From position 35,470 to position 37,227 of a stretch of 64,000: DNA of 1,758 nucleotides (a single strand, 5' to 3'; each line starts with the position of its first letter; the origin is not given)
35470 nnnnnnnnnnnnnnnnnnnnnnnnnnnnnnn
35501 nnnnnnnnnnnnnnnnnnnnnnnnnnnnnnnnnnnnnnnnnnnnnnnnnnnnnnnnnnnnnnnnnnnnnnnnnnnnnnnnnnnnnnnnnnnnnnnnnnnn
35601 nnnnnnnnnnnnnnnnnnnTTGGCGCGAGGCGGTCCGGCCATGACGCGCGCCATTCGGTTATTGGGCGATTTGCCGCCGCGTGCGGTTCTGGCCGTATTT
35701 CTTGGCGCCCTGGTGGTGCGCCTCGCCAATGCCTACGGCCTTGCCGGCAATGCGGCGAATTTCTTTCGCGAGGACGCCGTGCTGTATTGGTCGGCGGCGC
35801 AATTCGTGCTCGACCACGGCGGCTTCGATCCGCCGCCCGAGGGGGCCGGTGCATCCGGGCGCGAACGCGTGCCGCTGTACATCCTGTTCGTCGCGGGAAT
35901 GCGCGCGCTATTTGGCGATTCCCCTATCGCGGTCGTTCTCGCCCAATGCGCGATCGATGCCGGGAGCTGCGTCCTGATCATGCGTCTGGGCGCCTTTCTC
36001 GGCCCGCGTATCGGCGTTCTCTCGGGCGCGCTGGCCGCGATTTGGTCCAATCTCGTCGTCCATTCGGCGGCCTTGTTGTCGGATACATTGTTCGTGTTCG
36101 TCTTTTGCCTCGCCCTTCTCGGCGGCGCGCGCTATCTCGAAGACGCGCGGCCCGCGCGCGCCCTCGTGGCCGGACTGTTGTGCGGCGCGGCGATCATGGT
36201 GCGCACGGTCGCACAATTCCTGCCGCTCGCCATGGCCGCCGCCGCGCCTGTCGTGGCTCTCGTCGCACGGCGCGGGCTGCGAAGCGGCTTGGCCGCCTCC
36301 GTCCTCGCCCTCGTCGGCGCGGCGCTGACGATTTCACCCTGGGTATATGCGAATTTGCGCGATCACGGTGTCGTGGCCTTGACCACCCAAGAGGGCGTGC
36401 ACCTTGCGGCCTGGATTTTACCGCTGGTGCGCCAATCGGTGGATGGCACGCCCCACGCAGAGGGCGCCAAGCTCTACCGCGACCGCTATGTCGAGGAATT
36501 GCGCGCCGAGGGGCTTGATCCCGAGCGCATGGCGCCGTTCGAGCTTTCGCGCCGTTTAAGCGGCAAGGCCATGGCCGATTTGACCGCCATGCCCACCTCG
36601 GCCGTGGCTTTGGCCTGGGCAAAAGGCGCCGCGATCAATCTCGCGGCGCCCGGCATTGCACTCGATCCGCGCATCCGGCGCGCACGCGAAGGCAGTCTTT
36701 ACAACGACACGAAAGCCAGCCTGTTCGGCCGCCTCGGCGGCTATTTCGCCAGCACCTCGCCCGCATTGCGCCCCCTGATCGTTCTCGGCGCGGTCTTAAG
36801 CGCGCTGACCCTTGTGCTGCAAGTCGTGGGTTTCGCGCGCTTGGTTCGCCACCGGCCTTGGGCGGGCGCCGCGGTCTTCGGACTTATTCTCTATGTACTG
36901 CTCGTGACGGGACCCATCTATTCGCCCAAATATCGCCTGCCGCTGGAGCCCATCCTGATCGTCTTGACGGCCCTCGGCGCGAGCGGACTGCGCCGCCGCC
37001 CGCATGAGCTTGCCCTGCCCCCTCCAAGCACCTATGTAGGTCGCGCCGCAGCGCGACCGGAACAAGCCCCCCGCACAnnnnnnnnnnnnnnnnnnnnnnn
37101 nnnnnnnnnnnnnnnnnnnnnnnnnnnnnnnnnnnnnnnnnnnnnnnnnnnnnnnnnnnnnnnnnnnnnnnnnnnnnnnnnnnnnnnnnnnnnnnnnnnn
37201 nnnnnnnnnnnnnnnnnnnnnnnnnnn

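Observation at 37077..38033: FabH-like KAS III enzyme in the glycosyltransferase block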

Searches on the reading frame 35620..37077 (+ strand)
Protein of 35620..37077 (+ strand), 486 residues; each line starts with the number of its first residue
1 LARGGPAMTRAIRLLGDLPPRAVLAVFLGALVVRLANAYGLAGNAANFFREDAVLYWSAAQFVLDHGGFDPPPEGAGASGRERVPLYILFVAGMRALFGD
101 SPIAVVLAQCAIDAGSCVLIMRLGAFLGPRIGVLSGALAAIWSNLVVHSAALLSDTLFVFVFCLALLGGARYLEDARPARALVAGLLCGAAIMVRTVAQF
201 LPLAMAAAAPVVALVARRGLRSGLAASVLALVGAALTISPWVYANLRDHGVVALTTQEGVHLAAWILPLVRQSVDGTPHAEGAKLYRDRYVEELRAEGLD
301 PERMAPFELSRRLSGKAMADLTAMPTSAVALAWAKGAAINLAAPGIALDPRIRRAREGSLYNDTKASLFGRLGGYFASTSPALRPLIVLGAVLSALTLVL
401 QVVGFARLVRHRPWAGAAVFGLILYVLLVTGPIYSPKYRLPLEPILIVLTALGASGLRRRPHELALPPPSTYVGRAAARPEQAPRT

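Call 7: search_protein_families(library=pfam, proteins=[window:35620-37077:+], max_evalue=0.001)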
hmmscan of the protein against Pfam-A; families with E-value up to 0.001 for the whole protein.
window:35620-37077:+ (486 aa): 1 family
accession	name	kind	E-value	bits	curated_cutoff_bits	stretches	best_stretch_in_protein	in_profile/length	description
PF13231.12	PMT_2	-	2.1e-10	41.5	26.1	1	85-243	4-159/160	Dolichyl-phosphate-mannose-protein mannosyltransferase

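Call 46: search_protein_families(library=ncbifam, proteins=[window:35620-37077:+], max_evalue=0.001)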
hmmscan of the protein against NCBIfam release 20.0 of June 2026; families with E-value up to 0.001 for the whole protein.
window:35620-37077:+ (486 aa): 0 families
